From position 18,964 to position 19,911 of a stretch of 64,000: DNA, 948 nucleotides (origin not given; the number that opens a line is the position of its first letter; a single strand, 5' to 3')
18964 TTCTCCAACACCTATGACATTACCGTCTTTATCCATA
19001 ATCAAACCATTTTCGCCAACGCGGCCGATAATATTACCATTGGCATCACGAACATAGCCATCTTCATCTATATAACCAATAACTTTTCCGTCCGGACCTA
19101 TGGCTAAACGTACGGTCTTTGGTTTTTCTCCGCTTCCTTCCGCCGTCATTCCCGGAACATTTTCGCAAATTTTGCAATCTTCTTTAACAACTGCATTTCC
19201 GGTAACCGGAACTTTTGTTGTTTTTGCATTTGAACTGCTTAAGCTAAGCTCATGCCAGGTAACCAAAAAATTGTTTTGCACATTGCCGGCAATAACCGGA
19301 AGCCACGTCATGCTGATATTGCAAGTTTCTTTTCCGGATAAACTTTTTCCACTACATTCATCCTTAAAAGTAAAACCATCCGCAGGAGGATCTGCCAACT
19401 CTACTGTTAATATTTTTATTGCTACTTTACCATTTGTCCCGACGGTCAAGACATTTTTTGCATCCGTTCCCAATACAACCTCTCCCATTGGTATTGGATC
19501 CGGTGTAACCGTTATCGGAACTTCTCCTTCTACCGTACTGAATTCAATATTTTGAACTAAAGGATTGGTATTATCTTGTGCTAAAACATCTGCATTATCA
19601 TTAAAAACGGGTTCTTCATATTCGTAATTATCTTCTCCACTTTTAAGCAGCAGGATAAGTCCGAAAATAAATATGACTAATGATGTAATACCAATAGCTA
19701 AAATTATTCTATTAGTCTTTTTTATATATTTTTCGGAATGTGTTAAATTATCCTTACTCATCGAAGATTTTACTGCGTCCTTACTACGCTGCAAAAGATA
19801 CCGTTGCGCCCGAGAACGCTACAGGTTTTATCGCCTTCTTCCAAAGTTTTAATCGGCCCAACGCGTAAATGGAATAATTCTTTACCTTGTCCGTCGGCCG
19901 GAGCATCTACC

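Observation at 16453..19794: Extra 1113-aa repeat protein between virB9 and virB10: possible split-off VirB10 N-terminus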

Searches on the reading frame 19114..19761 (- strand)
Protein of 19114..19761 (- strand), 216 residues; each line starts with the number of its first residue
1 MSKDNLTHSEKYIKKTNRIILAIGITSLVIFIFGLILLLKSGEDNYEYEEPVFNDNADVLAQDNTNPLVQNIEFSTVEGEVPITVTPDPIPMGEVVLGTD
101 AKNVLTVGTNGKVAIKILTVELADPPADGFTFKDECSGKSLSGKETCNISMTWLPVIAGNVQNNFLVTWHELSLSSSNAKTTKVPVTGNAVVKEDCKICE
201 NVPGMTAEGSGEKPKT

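Call 26: find_homologous_proteins(query=window:19114-19761:-, max_evalue=0.001)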
Query seq(216 aa) (216 aa): 59 proteins with E <= 0.001 among 294 candidates.
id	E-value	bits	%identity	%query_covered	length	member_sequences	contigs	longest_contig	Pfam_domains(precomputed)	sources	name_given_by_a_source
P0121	1.7e-95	337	76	90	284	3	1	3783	PF21785.4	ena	-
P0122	1.5e-94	334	71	94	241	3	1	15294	-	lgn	-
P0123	6.6e-89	315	67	96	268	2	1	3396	-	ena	-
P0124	1.6e-87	311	66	94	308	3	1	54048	PF12396.15,PF21785.4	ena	-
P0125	4.7e-87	309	70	93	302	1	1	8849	PF15780.12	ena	-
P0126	2.4e-86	307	69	88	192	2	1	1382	-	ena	-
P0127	1.0e-85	305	64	98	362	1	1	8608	PF21784.4,PF05593.20,PF12396.15,PF21785.4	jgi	jgi:YD repeat-containing protein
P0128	3.4e-83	297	62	100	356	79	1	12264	PF12396.15,PF21785.4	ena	-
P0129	2.3e-82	294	62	100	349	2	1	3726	-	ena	-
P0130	3.3e-82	293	63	97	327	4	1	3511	PF12396.15,PF21785.4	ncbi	-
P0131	1.0e-81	292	66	90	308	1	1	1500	PF16363.12,PF01370.28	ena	-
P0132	1.1e-80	288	61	99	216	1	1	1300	PF15780.12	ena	-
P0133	4.0e-79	283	61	95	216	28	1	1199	-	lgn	-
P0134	4.6e-79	283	62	94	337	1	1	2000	PF21784.4,PF05593.20,PF12396.15,PF21785.4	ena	-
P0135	7.2e-79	282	63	94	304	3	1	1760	PF12396.15,PF21785.4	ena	-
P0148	6.6e-73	263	61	94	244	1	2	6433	PF15780.12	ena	-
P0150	1.5e-72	262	56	94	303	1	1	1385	PF15780.12,PF12396.15,PF21785.4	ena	-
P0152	2.2e-68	248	65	77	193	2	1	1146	PF15780.12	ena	-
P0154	2.0e-65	239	62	78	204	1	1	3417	PF15780.12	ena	-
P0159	4.0e-57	211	55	82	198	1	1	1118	PF15780.12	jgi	-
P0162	6.7e-54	201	54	80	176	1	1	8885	PF15780.12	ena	-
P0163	9.5e-54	200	54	79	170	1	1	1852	PF15780.12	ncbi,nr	ncbi:MAG: hypothetical protein II085_04710, partial [Alphaproteobacteria bacterium]|nr:hypothetical 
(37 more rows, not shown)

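Call 30: find_related_loci(query=A1, collection=genome_contigs, flank=10000)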
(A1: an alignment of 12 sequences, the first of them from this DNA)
Query A1 (216 aa) in genome_contigs; peptide patterns used: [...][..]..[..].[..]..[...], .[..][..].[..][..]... (x = any residue, [..] = any of these).
298 stretches matched a pattern; 193 encode a relative of the query (tblastn E <= 1e-3); the best 80 are kept; 80 distinct loci.
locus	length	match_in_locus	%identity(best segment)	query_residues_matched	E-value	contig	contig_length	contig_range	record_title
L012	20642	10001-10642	79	1-215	1e-115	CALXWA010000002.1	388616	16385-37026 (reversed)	MAG: uncultured Alphaproteobacteria bacterium isolate BRZ_FL__bin18 genome assembly, contig: BRZ_FL__NODE_19_length_3886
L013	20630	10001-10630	75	1-210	4e-108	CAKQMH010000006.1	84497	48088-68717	MAG: uncultured Alphaproteobacteria bacterium isolate REFINED_METABAT215_TOP10_CONTIGS_1500_ASSEMBLY_K77_MERGED__Hadza_M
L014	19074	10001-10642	70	1-214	2e-103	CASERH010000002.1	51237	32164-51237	uncultured proteobacterium isolate O27_L1_392392_idba_bin.56 genome assembly, contig: O27_L1_392392_idba_bin.56.fa_scaff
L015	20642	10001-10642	68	1-214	8e-102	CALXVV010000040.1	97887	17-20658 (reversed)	MAG: uncultured Alphaproteobacteria bacterium isolate E04__bin378 genome assembly, contig: E04__k127_2986412, whole geno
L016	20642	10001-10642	68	1-215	5e-101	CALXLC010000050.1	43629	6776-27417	MAG: uncultured Alphaproteobacteria bacterium isolate E27__bin196 genome assembly, contig: E27__k127_1115690, whole geno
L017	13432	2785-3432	69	1-216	8e-101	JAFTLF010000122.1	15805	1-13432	MAG: Alphaproteobacteria bacterium isolate RGIG3920 Roe_deer_Cecum-3__c566046, whole genome shotgun sequence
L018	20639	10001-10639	69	1-213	2e-100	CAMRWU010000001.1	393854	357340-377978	MAG TPA_asm: uncultured proteobacterium isolate SRR13573577_bin.13_metawrap_v1.3_MAG genome assembly, contig: NODE.1_len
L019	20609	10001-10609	71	1-203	2e-100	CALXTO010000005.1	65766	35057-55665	MAG: uncultured Alphaproteobacteria bacterium isolate BRZ_CT__bin33 genome assembly, contig: BRZ_CT__NODE_722_length_657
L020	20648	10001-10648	69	1-216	3e-100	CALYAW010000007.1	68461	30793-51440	MAG: uncultured Alphaproteobacteria bacterium isolate BRZ_DM__bin108 genome assembly, contig: BRZ_DM__NODE_631_length_68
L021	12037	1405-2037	67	1-211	6e-100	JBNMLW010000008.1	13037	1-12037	MAG: Alphaproteobacteria bacterium isolate CM_BacCAZ1100.7 k141_134697_length_13037_cov_10.0000, whole genome shotgun se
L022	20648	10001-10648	68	1-216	5e-100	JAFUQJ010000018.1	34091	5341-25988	MAG: Alphaproteobacteria bacterium isolate RGIG4730 Roe_deer_Rectum.Co__c179762, whole genome shotgun sequence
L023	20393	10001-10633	69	1-214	6e-100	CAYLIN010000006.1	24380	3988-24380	MAG TPA_asm: uncultured Azospirillaceae bacterium isolate SRP199465_co2_209 genome assembly, contig: NODE_5578_length_24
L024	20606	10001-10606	71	1-202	2e-99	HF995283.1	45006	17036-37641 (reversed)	Proteobacteria bacterium CAG:495 genomic scaffold, scf64, whole genome shotgun sequence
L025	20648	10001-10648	67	1-216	4e-99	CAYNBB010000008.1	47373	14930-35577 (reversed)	MAG TPA_asm: uncultured Azospirillaceae bacterium isolate SRP225648_co1_885 genome assembly, contig: NODE_1333_length_47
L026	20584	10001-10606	70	1-202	3e-99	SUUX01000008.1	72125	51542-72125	MAG: Alphaproteobacteria bacterium isolate SIG57 NODE_8999_length_72125_cov_7.043946, whole genome shotgun sequence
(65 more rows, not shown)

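Call 39: search_protein_representatives(alignment_id=A2)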
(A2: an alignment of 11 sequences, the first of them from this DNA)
Query: 11 sequences, 218 profile positions. Proteins with E-value up to 0.001 (for the whole library): 2118; up to 1e-10: 486; up to 1e-30: 34. The best 150 are listed.
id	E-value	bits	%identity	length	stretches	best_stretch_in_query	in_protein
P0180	2.9e-175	595.9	-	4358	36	71-169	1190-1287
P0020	7.6e-105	365.7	-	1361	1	1-212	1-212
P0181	2.8e-91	321.3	-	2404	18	76-164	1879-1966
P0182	1.4e-89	315.7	-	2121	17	76-169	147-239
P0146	1.6e-86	305.8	-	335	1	1-213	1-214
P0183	1.9e-84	299.0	-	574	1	1-215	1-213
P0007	4.1e-82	291.3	-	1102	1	1-214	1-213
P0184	1.5e-80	286.2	-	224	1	28-212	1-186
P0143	5.0e-80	284.5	-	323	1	3-214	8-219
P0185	1.1e-76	273.5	-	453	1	1-205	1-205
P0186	2.3e-71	256.2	-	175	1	1-170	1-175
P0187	1.7e-70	253.4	-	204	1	1-198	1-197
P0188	9.5e-67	241.1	-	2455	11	89-170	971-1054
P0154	7.7e-63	228.3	-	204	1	51-212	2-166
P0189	3.4e-54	200.1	-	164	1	3-152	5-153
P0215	1.5e-27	113.0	-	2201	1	1-213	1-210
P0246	1.7e-22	96.5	-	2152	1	1-210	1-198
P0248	2.7e-22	95.8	-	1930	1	4-195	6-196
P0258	2.4e-21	92.7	-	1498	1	3-175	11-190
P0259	2.6e-21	92.6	-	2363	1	4-210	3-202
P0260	2.7e-21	92.5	-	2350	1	5-212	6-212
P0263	4.1e-21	91.9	-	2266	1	8-210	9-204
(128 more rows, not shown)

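Call 41: search_protein_families(library=pfam, proteins=[P0215, P0246, P0248, P0258], max_evalue=0.001)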
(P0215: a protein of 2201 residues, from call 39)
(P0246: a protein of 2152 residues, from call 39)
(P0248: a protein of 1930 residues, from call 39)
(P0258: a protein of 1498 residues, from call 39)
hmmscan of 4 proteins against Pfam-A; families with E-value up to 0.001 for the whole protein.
P0215 (2201 aa): 6 families
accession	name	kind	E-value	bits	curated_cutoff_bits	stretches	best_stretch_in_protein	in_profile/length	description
PF21785.3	Bflower_2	-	5e-107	352.1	38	8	1611-1700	11-96/112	5-fold beta-flower protein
PF21784.3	Bflower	-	2.3e-45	154.1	25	2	1464-1527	1-63/116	4-fold beta flower protein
PF03743.19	TrbI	-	3.5e-31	109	35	1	1864-2061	2-188/188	Bacterial conjugation TrbI-like protein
PF12396.14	DUF3659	-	1.6e-29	102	24.8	0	349-399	9-55/61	Protein of unknown function (DUF3659)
PF05593.20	RHS_repeat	-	8.5e-14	52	22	0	1416-1449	1-38/38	RHS Repeat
PF18342.7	LytB_SH3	-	0.00052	20.5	25.8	0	1414-1432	13-31/67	Endo-beta-N-acetylglucosaminidase LytB SH3 domain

P0246 (2152 aa): 4 families
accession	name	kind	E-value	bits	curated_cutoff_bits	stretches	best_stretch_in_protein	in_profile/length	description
PF21785.3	Bflower_2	-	3.9e-63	210.7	38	4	561-650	12-97/112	5-fold beta-flower protein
PF03743.19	TrbI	-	5.7e-31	108.3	35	1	1835-2026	3-188/188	Bacterial conjugation TrbI-like protein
PF21784.3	Bflower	-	5.2e-09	36.9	25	0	1043-1095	3-55/116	4-fold beta flower protein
PF12396.14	DUF3659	-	1.7e-05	25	24.8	0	601-649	11-55/61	Protein of unknown function (DUF3659)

P0248 (1930 aa): 4 families
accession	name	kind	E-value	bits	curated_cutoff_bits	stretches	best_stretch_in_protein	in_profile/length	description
PF21785.3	Bflower_2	-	2.3e-63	211.4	38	8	264-348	22-100/112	5-fold beta-flower protein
PF03743.19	TrbI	-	4.7e-29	102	35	1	1631-1828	2-187/188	Bacterial conjugation TrbI-like protein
PF21784.3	Bflower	-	3.6e-22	79.3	25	0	1426-1470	3-46/116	4-fold beta flower protein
PF12396.14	DUF3659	-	1.2e-12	47.9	24.8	0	390-441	7-54/61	Protein of unknown function (DUF3659)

P0258 (1498 aa): 4 families
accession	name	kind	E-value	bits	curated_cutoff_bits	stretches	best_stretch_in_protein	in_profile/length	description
PF21785.3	Bflower_2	-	6.5e-53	177.8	38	7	310-409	3-96/112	5-fold beta-flower protein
PF03743.19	TrbI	-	2.6e-24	86.6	35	1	1222-1412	2-182/188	Bacterial conjugation TrbI-like protein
PF12396.14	DUF3659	-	1.5e-16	60.4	24.8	0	829-879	11-57/61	Protein of unknown function (DUF3659)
PF21784.3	Bflower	-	4.4e-15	56.5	25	0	765-824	4-61/116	4-fold beta flower protein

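Call 42: search_protein_families(library=pfam, proteins=[P0259, P0260, P0263], max_evalue=0.001)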
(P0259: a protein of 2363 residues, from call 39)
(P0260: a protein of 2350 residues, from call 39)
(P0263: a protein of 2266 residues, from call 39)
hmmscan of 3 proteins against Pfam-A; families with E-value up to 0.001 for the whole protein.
P0259 (2363 aa): 4 families
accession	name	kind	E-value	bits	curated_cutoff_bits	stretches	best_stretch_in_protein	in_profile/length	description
PF21785.3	Bflower_2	-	2.8e-91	301.4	38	10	569-655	12-93/112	5-fold beta-flower protein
PF03743.19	TrbI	-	2.1e-30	106.4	35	1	2046-2238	2-188/188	Bacterial conjugation TrbI-like protein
PF12396.14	DUF3659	-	4.3e-27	94.2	24.8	2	1824-1875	10-57/61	Protein of unknown function (DUF3659)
PF21784.3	Bflower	-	2e-21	77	25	2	1828-1874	3-48/116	4-fold beta flower protein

P0260 (2350 aa): 4 families
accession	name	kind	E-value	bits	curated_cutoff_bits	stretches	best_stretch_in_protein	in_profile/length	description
PF21785.3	Bflower_2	-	1e-105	347.8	38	10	1603-1689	5-85/112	5-fold beta-flower protein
PF21784.3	Bflower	-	2e-49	167.3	25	3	1721-1780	3-61/116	4-fold beta flower protein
PF03743.19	TrbI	-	4.2e-35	121.8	35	1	2015-2209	2-188/188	Bacterial conjugation TrbI-like protein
PF12396.14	DUF3659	-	1.1e-32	112.1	24.8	2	1813-1864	10-57/61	Protein of unknown function (DUF3659)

P0263 (2266 aa): 4 families
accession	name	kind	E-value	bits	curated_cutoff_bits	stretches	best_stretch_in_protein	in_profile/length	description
PF21785.3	Bflower_2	-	4.2e-92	304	38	8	572-661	13-98/112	5-fold beta-flower protein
PF21784.3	Bflower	-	6e-33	114.1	25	3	1772-1820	3-50/116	4-fold beta flower protein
PF03743.19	TrbI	-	2.8e-31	109.3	35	1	1954-2147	2-188/188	Bacterial conjugation TrbI-like protein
PF12396.14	DUF3659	-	1.2e-15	57.5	24.8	0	1626-1673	7-54/61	Protein of unknown function (DUF3659)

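Call 44: find_encoding_contigs(protein=P0260, flank=8000, max_places=2)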
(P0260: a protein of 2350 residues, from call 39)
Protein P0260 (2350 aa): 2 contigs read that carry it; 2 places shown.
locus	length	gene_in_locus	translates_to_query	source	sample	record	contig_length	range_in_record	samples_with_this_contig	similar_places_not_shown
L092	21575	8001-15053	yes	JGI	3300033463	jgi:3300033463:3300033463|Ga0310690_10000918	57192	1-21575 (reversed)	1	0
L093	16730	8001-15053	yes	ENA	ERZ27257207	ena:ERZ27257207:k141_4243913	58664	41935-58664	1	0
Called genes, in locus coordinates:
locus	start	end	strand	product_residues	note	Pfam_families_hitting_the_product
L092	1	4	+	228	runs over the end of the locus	-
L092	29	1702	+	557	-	-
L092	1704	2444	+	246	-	-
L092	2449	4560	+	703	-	-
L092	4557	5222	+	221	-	PF04335:VirB8 (weak)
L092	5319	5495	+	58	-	-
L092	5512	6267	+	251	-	PF04335:VirB8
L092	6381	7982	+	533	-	PF03524:CagX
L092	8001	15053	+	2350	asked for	PF21784:Bflower (weak), PF21785:Bflower_2, PF12396:DUF3659 (weak), PF21784:Bflower (weak), PF21785:Bflower_2, PF12396:DUF3659 (weak), PF21785:Bflower_2, PF03743:TrbI, +1 more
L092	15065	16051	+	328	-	PF00437:T2SSE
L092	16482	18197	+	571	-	-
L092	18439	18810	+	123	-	PF00164:Ribosom_S12_S23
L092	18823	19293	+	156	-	PF00177:Ribosomal_S7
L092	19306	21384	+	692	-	PF00009:GTP_EFTU, PF03144:GTP_EFTU_D2, PF22042:EF-G_D2, PF14492:EFG_III, PF03764:EFG_IV, PF00679:EFG_C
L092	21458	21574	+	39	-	?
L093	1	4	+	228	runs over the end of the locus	-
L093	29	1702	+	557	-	-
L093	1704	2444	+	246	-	-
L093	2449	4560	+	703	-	-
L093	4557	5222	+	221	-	PF04335:VirB8 (weak)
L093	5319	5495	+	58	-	-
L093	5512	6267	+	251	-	PF04335:VirB8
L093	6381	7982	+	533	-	PF03524:CagX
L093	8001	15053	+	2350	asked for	PF21784:Bflower (weak), PF21785:Bflower_2, PF12396:DUF3659 (weak), PF21784:Bflower (weak), PF21785:Bflower_2, PF12396:DUF3659 (weak), PF21785:Bflower_2, PF03743:TrbI, +1 more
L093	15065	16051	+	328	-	PF00437:T2SSE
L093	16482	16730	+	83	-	?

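Call 45: find_encoding_contigs(protein=P0258, flank=8000, max_places=2)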
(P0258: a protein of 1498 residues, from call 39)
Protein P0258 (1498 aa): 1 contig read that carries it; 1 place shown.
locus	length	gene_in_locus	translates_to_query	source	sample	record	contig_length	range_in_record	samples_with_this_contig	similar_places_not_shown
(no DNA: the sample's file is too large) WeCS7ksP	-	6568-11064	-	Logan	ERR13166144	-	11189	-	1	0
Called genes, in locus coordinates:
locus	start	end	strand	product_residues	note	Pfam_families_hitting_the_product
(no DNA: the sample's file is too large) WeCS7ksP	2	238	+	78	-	?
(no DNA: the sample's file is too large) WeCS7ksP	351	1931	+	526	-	PF02776:TPP_enzyme_N, PF00205:TPP_enzyme_M, PF02775:TPP_enzyme_C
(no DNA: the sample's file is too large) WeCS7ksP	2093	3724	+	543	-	PF13541:ChlI, PF00158:Sigma54_activat (faint), PF01078:Mg_chelatase, PF07728:AAA_5, PF00493:MCM (weak), PF13335:Mg_chelatase_C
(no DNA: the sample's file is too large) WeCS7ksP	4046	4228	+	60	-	-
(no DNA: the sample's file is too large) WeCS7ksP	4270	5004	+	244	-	PF04335:VirB8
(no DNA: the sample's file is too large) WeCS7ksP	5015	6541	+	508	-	PF03524:CagX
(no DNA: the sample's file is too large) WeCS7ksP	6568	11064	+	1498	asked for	PF12396:DUF3659 (faint), PF21784:Bflower (faint), PF21785:Bflower_2, PF03743:TrbI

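Call 58: predict_structure(alignment_id=A2)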
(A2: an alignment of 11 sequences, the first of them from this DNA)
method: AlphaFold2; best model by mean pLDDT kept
length: 216 residues; sequences in the alignment: 11
mean_pLDDT: 69.9   pTM: 0.47
mean pLDDT of the five models: 69.9, 68.9, 65.2, 64.4, 63.5
residues with pLDDT >= 90: 57; 70-90: 64; 50-70: 35; < 50: 60
segments of 3 or more residues with pLDDT < 50: 1-3, 43-77, 195-216
pLDDT, mean of each block of 10 residues (from residue 1): 52 74 90 82 46 40 39 50 88 67 89 91 81 92 92 69 87 89 81 50 39 35
secondary structure, 60 per line:
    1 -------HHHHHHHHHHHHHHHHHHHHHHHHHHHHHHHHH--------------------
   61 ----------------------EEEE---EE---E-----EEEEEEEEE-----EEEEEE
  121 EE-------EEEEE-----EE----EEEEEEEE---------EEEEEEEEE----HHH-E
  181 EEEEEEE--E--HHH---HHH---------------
elements in order: H8-40 E83-86 E101-109 E115-122 E130-134 E146-153 E163-171 E180-187

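Call 64: fold_search(model_id=the predicted structure, library=pdb)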
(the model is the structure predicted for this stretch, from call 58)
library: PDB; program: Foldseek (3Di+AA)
matches with E <= 10: 1523; with E <= 0.001: 47
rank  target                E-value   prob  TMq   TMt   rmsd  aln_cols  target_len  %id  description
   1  7sqc_O1               1.1e-05  1.00  0.40  0.14   3.3       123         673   18  Ciliary C1 central pair apparatus isolated from Chlamydomonas reinhardtii (released 2022-04-13)
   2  7sqc_M1               2.3e-05  1.00  0.37  0.16   3.4       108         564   18  Ciliary C1 central pair apparatus isolated from Chlamydomonas reinhardtii (released 2022-04-13)
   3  7sqc_F0               2.6e-05  1.00  0.35  0.26   3.7       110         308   18  Ciliary C1 central pair apparatus isolated from Chlamydomonas reinhardtii (released 2022-04-13)
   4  3qbt_F                2.7e-05  1.00  0.32  0.46   4.8       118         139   15  Crystal structure of OCRL1 540-678 in complex with Rab8a:GppNHp (released 2011-03-23)
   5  6bqm                  4.2e-05  1.00  0.34  0.18   4.8       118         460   12  Secreted serine protease VesC from Vibrio cholerae (released 2018-11-28)
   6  7sqc_F1               4.5e-05  1.00  0.36  0.17   3.6       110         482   18  Ciliary C1 central pair apparatus isolated from Chlamydomonas reinhardtii (released 2022-04-13)
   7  6fvi                  5.3e-05  1.00  0.41  0.59   9.1       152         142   14  ASH / PapD-like domain of human CEP192 (PapD-like domain 7) (released 2019-03-20)
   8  7n6g_3J               6.2e-05  1.00  0.36  0.22  13.2       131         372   16  C1 of central pair (released 2022-05-18)
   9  7sqc_2A               6.6e-05  1.00  0.38  0.12  25.7       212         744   10  Ciliary C1 central pair apparatus isolated from Chlamydomonas reinhardtii (released 2022-04-13)
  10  4lk4                  6.9e-05  1.00  0.39  0.27   2.8       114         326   12  Structure of Vibrio cholerae VesB protease (released 2014-02-05)
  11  7som_J                7.3e-05  1.00  0.40  0.14   5.0       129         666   12  Ciliary C2 central pair apparatus isolated from Chlamydomonas reinhardtii (released 2022-04-13)
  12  2e6j_MODEL_1_A        8.6e-05  1.00  0.36  0.61   3.8       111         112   14  Solution structure of the C-terminal PapD-like domain from human HYDIN protein (released 2007-07-03)
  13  9ijj_L                9.1e-05  1.00  0.35  0.33   3.4       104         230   15  In situ structure of the central apparatus in mouse sperm axoneme. (released 2025-06-04)
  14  7sqc_T2               1.2e-04  1.00  0.37  0.16  11.0       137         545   12  Ciliary C1 central pair apparatus isolated from Chlamydomonas reinhardtii (released 2022-04-13)
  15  7n6g_3K               1.3e-04  1.00  0.34  0.22   3.4       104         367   19  C1 of central pair (released 2022-05-18)
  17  3qbt_B                1.4e-04  1.00  0.32  0.47   4.5       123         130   14  Crystal structure of OCRL1 540-678 in complex with Rab8a:GppNHp (released 2011-03-23)
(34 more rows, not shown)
